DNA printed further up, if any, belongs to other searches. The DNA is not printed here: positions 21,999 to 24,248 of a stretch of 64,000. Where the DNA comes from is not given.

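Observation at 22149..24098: One polypeptide fuses a FabH-like condensing enzyme to a heme-oxygenase-like di-metal domain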

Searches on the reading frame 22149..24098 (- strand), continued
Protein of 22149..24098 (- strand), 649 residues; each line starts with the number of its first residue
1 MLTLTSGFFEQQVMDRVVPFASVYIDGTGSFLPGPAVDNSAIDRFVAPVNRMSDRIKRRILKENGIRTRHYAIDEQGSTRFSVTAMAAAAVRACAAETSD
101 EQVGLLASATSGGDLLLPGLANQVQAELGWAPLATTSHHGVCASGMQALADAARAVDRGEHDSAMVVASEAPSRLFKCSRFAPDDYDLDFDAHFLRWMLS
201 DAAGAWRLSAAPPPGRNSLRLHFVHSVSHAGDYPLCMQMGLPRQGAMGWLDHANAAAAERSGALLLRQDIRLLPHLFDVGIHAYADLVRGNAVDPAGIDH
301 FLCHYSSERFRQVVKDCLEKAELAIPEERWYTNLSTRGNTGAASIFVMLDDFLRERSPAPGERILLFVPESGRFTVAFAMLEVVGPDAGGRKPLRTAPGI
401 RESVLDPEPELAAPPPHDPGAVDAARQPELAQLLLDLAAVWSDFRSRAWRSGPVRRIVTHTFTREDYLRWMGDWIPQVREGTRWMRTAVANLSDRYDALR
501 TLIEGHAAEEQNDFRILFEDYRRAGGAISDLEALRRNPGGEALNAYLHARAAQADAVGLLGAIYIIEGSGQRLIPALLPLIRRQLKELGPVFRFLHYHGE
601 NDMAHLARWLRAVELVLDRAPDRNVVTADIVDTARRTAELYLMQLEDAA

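Call 13: find_related_loci(query=A1, collection=genome_contigs, flank=8000)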
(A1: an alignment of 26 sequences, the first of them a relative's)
Query A1 (649 aa) in genome_contigs; peptide patterns used: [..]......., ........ (x = any residue, [..] = any of these).
598 stretches matched a pattern (row limit reached: there are more); 564 encode a relative of the query (tblastn E <= 1e-3); the best 80 are kept; 80 distinct loci.
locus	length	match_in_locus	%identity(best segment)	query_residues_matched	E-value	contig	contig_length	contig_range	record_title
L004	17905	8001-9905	80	11-649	0e+0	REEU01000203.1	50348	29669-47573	MAG: Gammaproteobacteria bacterium isolate PLM2.Bin7 NODE_526_length_50348_cov_7.39797, whole genome shotgun sequence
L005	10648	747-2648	80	14-649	0e+0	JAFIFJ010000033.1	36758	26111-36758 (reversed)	MAG: Gammaproteobacteria bacterium isolate coassembly_bin.6 k141_80524, whole genome shotgun sequence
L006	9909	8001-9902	79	14-649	0e+0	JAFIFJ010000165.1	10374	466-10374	MAG: Gammaproteobacteria bacterium isolate coassembly_bin.6 k141_95814, whole genome shotgun sequence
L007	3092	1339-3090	81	14-604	0e+0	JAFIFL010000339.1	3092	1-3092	MAG: Gammaproteobacteria bacterium isolate Super_Day12_Bin.14 NODE_6800_length_3092_cov_7.626605, whole genome shotgun s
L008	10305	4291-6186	76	13-649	0e+0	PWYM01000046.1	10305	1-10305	MAG: Gammaproteobacteria bacterium isolate T3Sed10_137 T3-Sed10-C15770, whole genome shotgun sequence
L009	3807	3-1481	78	155-649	0e+0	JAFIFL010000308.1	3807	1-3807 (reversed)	MAG: Gammaproteobacteria bacterium isolate Super_Day12_Bin.14 NODE_5336_length_3807_cov_10.909382, whole genome shotgun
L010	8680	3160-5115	59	1-647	0e+0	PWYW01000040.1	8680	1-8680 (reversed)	MAG: Gammaproteobacteria bacterium isolate T3Sed10_151R1 T3-Sed10-C20751, whole genome shotgun sequence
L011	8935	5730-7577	54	13-646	0e+0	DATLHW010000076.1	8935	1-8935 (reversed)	MAG TPA_asm: Burkholderiales bacterium isolate SMAG_U13650 k141_2932933, whole genome shotgun sequence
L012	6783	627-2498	57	20-646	0e+0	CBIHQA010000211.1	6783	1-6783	MAG TPA_asm: uncultured Neisseriales bacterium isolate SRR18156187_metabat2_20 genome assembly, contig: ERZ27336840.2018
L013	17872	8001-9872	57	20-646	0e+0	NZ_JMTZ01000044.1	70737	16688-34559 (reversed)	Lysobacter antibioticus strain 13-6 Contig_44, whole genome shotgun sequence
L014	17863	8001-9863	57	20-646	0e+0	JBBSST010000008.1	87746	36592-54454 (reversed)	MAG: Lysobacterales bacterium isolate SVL1_sbin.75 SVL1_sbin.75_K_631286_L_87746_cov_13.0000, whole genome shotgun seque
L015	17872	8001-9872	57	20-646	0e+0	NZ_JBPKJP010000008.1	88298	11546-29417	Lysobacter sp. 1R34A ctg00008, whole genome shotgun sequence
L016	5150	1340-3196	57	20-646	0e+0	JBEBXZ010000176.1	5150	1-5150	MAG: Dokdonella fugitiva isolate T2.bin.77 NODE_57541_length_5150_cov_5.257115, whole genome shotgun sequence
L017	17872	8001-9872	57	20-646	0e+0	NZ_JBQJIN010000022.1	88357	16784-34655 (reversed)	Lysobacter sp. CA196 NODE_22_length_88357_cov_80.404205, whole genome shotgun sequence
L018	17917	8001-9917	54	18-646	0e+0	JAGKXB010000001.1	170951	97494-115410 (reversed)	MAG: Oxalobacteraceae bacterium isolate P9_D7_009 P9_D7_009_0, whole genome shotgun sequence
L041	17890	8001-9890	56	18-645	0e+0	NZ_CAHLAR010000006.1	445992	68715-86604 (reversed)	Achromobacter anxifer strain LMG 26857 isolate LMG 26857, whole genome shotgun sequence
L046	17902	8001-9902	54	18-646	0e+0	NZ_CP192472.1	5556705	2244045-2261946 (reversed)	Variovorax paradoxus NBRC 15149 strain 35b25 chromosome 1, complete sequence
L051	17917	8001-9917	54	18-645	0e+0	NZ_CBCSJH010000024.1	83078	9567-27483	Bordetella tumbae strain CIP111921T isolate CIP111921T NODE_0024, whole genome shotgun sequence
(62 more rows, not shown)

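Call 18: search_solved_structures(query=A1, max_evalue=1, show_alignments=0)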
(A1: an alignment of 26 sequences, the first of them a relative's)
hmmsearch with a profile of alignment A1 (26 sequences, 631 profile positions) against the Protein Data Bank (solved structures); distinct sequences matched with E-value up to 1: 102 (the best 60 are shown).
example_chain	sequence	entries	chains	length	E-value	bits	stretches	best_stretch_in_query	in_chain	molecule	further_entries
5gk0_A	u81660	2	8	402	2.9e-90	306.8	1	7-372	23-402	Ketosynthase StlD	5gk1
5gk2_A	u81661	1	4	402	9.1e-89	301.9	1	7-372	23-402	Ketosynthase StlD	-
4dfe_A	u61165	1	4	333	2.9e-17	65.7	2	11-164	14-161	3-oxoacyl-[acyl-carrier-protein] synthase 3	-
4ryb_A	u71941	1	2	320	3.3e-17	65.4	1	11-164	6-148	3-oxoacyl-[acyl-carrier-protein] synthase 3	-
2ebd_A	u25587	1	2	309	2.1e-16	62.8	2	45-161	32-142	3-oxoacyl-[acyl-carrier-protein] synthase 3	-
1zow_A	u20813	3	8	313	2.4e-15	59.3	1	9-163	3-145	3-oxoacyl-[acyl-carrier-protein] synthase III | 3-oxoacyl-[acyl-carrier-protein] synthase 3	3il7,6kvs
3il4_A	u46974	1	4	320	3.4e-15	58.8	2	52-164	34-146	3-oxoacyl-[acyl-carrier-protein] synthase 3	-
3il5_A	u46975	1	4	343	2e-14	56.3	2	52-164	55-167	3-oxoacyl-[acyl-carrier-protein] synthase 3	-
3il6_A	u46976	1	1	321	2.7e-14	55.8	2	58-164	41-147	3-oxoacyl-[acyl-carrier-protein] synthase 3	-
3il9_A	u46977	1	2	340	1.1e-13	53.9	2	11-162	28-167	3-oxoacyl-[acyl-carrier-protein] synthase 3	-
9ka2_A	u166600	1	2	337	1.2e-13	53.7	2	11-162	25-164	Beta-ketoacyl-[acyl-carrier-protein] synthase III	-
1hn9_A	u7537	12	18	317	1.3e-13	53.6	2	11-162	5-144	BETA-KETOACYL-ACYL CARRIER PROTEIN SYNTHASE III | 3-oxoacyl-[acyl-carrier-protein] synthase III | 3-oxoacyl-[acyl-carrier-protein] synthase 3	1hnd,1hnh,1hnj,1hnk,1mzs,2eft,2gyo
6x7r_A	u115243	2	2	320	1.3e-13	53.5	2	11-162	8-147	3-oxoacyl-[acyl-carrier-protein] synthase 3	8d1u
4wzu_A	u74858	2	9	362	2.1e-13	52.9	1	53-161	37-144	3-oxoacyl-[acyl-carrier-protein] synthase 3 protein 2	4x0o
1ebl_A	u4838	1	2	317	3.2e-13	52.3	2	11-162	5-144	BETA-KETOACYL-ACP SYNTHASE III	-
3dde_A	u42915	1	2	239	2.2e-05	26.4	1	413-613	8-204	TENA/THI-4 protein, Domain of Unknown Function with a Heme Oxygenase-like Fold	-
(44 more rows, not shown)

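Call 31: predict_structure(alignment_id=A1)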
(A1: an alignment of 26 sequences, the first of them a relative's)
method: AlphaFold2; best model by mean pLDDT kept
length: 649 residues; sequences in the alignment: 26
mean_pLDDT: 81.4   pTM: 0.59
mean pLDDT of the five models: 81.4, 81.2, 79.7, 78.8, 78.1
residues with pLDDT >= 90: 281; 70-90: 233; 50-70: 75; < 50: 60
segments of 3 or more residues with pLDDT < 50: 1-10, 114-116, 180-183, 186-189, 232-242, 391-411
pLDDT, mean of each block of 10 residues (from residue 1): 39 65 94 92 72 72 88 87 94 85 89 60 90 86 90 91 94 65 48 68 96 91 85 43 53 58 52 73 84 92 87 86 88 90 94 95 94 83 81 37 33 62 84 85 82 84 93 93 94 96 89 92 95 92 96 97 92 83 87 82 84 95 95 96 75
secondary structure, 60 per line:
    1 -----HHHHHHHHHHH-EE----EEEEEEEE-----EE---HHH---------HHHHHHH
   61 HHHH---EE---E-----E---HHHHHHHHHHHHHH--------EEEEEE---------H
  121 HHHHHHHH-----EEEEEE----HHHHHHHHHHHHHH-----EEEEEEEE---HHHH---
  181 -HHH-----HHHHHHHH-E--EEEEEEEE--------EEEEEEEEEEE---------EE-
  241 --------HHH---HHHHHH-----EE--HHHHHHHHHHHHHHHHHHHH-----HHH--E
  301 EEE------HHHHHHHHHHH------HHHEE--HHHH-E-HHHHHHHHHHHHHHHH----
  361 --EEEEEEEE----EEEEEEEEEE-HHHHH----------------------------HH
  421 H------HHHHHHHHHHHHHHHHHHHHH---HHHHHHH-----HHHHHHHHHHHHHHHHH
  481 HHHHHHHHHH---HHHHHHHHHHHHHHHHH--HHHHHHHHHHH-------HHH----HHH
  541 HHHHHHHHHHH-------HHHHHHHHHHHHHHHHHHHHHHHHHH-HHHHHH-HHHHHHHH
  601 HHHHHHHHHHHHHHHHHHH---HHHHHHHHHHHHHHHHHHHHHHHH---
elements in order: H6-16 E24-31 H54-64 H83-96 E105-110 H120-128 E134-139 H144-157 E163-170 H174-177 H190-197 E202-209 E218-228 H255-260 H270-289 E300-303 H310-320 H334-337 H341-356 E363-370 E375-384 H386-390 H428-448 H452-458 H464-490 H494-510 H513-523 H538-551 H559-584 H586-591 H593-619 H623-646

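Call 34: fold_search(model_id=the predicted structure, library=pdb)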
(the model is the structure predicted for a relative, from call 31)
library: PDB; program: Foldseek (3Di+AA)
matches with E <= 10: 1459; with E <= 0.001: 942
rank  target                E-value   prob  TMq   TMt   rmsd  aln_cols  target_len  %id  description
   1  5gk0_A                6.1e-27  1.00  0.50  0.84   3.9       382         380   34  Crystal structure of selnomethionin-labeled ketosynthase StlD (released 2017-07-05)
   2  5gk2_B                2.0e-26  1.00  0.50  0.83   4.0       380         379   34  The structure of the H302A mutant of StlD (released 2017-07-05)
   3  5gk2_A                2.1e-26  1.00  0.51  0.84   3.9       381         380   34  The structure of the H302A mutant of StlD (released 2017-07-05)
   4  5gk0_C                2.7e-26  1.00  0.50  0.84   3.7       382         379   33  Crystal structure of selnomethionin-labeled ketosynthase StlD (released 2017-07-05)
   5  5gk0_B                5.2e-26  1.00  0.50  0.87   3.3       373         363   34  Crystal structure of selnomethionin-labeled ketosynthase StlD (released 2017-07-05)
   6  5gk2_D                6.3e-26  1.00  0.50  0.84   4.0       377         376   34  The structure of the H302A mutant of StlD (released 2017-07-05)
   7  6x7r                  6.7e-17  1.00  0.44  0.85   3.9       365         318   24  E. coli beta-ketoacyl-[acyl carrier protein] synthase III (FabH) in complex with oxa(dethia)-coenzyme A (released 2021-06-02)
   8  4ylt                  6.7e-17  1.00  0.42  0.83   4.4       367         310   23  Crystal structure of beta-ketoacyl-ACP synthase III (FabH) from Yersinia pestis (released 2015-04-08)
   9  1hn9_A                1.3e-16  1.00  0.42  0.83   4.3       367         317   24  CRYSTAL STRUCTURE OF BETA-KETOACYL-ACP SYNTHASE III (released 2000-12-27)
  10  4z19                  2.4e-16  1.00  0.42  0.85   4.1       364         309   22  Crystal structure of beta-ketoacyl-ACP synthase III (FabH) from Yersinia pestis with acetylated active site cysteine (released 2015-05-20)
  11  9ka6_A                2.6e-16  1.00  0.43  0.83   4.5       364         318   24  Crystal structure of beta-ketoacyl-ACP synthase FabH C112Q in complex with acyl-ACP from E. coli (released 2025-09-10)
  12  9ka5                  2.8e-16  1.00  0.44  0.85   3.9       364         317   24  Crystal structure of beta-ketoacyl-ACP synthase FabH C112Q from E. coli (released 2025-09-10)
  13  5bnr                  3.1e-16  1.00  0.41  0.82   4.7       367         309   24  E. coli Fabh with small molecule inhibitor 2 (released 2016-05-18)
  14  3h78_B                3.7e-16  1.00  0.45  0.82   4.4       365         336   21  Crystal structure of Pseudomonas aeruginosa PqsD C112A mutant in complex with anthranilic acid (released 2009-09-15)
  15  1ebl_A                4.3e-16  1.00  0.43  0.85   4.0       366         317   23  THE 1.8 A CRYSTAL STRUCTURE AND ACTIVE SITE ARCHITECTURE OF BETA-KETOACYL-[ACYL CARRIER PROTEIN] SYNTHASE III (FABH) F (released 2000-02-11)
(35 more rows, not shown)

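Call 61: search_protein_families(library=ncbifam, proteins=[L041:6293-7069:+, L051:7006-7977:+, L046:6260-7048:+, L046:7032-7991:+], max_evalue=0.001)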
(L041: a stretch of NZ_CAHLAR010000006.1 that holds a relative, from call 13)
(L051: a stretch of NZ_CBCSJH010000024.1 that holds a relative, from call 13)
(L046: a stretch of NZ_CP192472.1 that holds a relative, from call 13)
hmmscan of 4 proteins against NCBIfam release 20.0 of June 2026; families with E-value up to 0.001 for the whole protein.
L041:6293-7069:+ (258 aa): 0 families

L051:7006-7977:+ (323 aa): 0 families

L046:6260-7048:+ (262 aa): 0 families

L046:7032-7991:+ (319 aa): 0 families

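Call 62: search_protein_families(library=pfam, proteins=[L041:6293-7069:+, L051:7006-7977:+, L046:6260-7048:+, L046:7032-7991:+], max_evalue=0.001)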
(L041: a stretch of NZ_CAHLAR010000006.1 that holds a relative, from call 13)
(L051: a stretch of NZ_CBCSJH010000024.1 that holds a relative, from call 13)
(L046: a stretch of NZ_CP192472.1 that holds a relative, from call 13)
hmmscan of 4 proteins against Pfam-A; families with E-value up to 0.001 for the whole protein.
L041:6293-7069:+ (258 aa): 1 family
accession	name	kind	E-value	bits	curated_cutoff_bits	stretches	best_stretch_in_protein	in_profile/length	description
PF04116.19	FA_hydroxylase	-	1.6e-21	77.5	31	1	105-234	2-132/132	Fatty acid hydroxylase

L051:7006-7977:+ (323 aa): 1 family
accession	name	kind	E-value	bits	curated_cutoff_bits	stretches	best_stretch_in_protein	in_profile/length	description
PF00487.30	FA_desaturase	-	2.7e-21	76.9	29.7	1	58-279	3-237/253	Fatty acid desaturase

L046:6260-7048:+ (262 aa): 1 family
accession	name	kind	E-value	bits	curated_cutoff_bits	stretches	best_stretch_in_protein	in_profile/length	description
PF04116.19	FA_hydroxylase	-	3.4e-22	79.7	31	1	105-234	2-132/132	Fatty acid hydroxylase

L046:7032-7991:+ (319 aa): 1 family
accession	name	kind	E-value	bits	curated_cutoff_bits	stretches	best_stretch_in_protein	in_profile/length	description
PF00487.30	FA_desaturase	-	1.5e-22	81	29.7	1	36-273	2-241/253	Fatty acid desaturase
